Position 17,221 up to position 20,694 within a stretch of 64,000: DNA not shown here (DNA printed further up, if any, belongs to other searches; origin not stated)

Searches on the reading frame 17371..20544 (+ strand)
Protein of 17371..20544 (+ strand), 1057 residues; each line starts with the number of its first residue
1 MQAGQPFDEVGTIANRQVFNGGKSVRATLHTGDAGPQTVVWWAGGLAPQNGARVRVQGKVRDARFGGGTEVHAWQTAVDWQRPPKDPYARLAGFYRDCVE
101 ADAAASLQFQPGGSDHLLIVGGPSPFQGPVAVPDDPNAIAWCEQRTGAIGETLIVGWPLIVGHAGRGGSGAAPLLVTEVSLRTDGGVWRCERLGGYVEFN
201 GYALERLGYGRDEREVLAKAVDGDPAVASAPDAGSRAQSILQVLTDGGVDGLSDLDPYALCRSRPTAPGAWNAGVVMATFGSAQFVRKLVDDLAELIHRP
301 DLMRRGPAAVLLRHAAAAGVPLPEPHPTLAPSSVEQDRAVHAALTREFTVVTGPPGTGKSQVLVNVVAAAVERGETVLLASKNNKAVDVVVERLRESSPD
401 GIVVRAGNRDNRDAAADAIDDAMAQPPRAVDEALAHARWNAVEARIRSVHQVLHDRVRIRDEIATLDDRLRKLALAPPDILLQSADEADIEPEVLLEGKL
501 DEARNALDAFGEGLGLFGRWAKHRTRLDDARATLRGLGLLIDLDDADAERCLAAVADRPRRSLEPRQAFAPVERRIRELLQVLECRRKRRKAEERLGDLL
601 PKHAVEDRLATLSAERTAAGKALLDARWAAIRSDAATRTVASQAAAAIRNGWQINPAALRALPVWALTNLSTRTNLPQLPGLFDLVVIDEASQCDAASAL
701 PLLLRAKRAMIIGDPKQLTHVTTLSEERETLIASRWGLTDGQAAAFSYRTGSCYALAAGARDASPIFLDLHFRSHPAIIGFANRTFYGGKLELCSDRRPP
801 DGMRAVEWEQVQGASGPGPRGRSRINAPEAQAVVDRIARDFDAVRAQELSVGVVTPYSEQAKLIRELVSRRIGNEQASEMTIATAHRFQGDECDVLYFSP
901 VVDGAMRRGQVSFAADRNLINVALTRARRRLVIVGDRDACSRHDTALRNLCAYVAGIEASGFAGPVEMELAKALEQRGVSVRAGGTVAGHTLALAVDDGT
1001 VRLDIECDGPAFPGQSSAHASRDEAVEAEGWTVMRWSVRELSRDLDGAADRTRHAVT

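Call 23: search_protein_families(library=pfam, proteins=[window:17371-20544:+], max_evalue=0.001)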
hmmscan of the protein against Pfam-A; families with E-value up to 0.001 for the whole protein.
window:17371-20544:+ (1057 aa): 15 families
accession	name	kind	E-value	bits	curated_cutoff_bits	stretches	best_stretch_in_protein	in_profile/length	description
PF13087.12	AAA_12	-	3.8e-31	108.6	27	1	762-937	14-194/195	AAA domain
PF13086.12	AAA_11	-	4.2e-25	89.4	27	2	335-437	5-117/257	AAA domain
PF13245.12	AAA_19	-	4.7e-14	53.1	25.1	1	336-397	1-64/134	AAA domain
PF13604.12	AAA_30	-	1.3e-13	51.5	27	1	333-393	3-65/191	AAA domain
PF00580.27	UvrD-helicase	-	4.4e-08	33.6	23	1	335-717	4-250/271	UvrD/REP helicase N-terminal domain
PF09848.15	SLFN-g3_helicase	-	6e-08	32.8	24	1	348-401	3-56/354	Schlafen group 3, DNA/RNA helicase domain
PF18741.7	MTES_1575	-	7.6e-08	32.8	38.2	1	968-1053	3-93/96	REase_MTES_1575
PF01443.25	Viral_helicase1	-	8.3e-08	32.8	21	0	680-725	56-104/228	Viral superfamily 1 RNA helicase core domain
PF04480.18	DUF559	-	0.00011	22.5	20.6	1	1001-1051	53-103/109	Protein of unknown function (DUF559)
PF25199.1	nSTAND_NTPase5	-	0.00021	21.6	34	0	346-404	41-100/145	Novel STAND NTPase 5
PF05127.21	NAT10_TcmA_helicase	-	0.00031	21.1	22.7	0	350-397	1-49/176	RNA cytidine acetyltransferase NAT10/TcmA, helicase domain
PF13538.12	UvrD_C_2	-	0.00032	20.9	27.4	0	882-934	4-52/52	UvrD-like helicase C-terminal domain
PF13191.12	AAA_16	-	0.00041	21.3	32.6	1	347-451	25-129/167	AAA ATPase domain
PF13401.12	AAA_22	-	0.00066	20.4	27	0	345-436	4-65/130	AAA domain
PF13481.12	AAA_25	-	0.00069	19.7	27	0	346-449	33-141/195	AAA domain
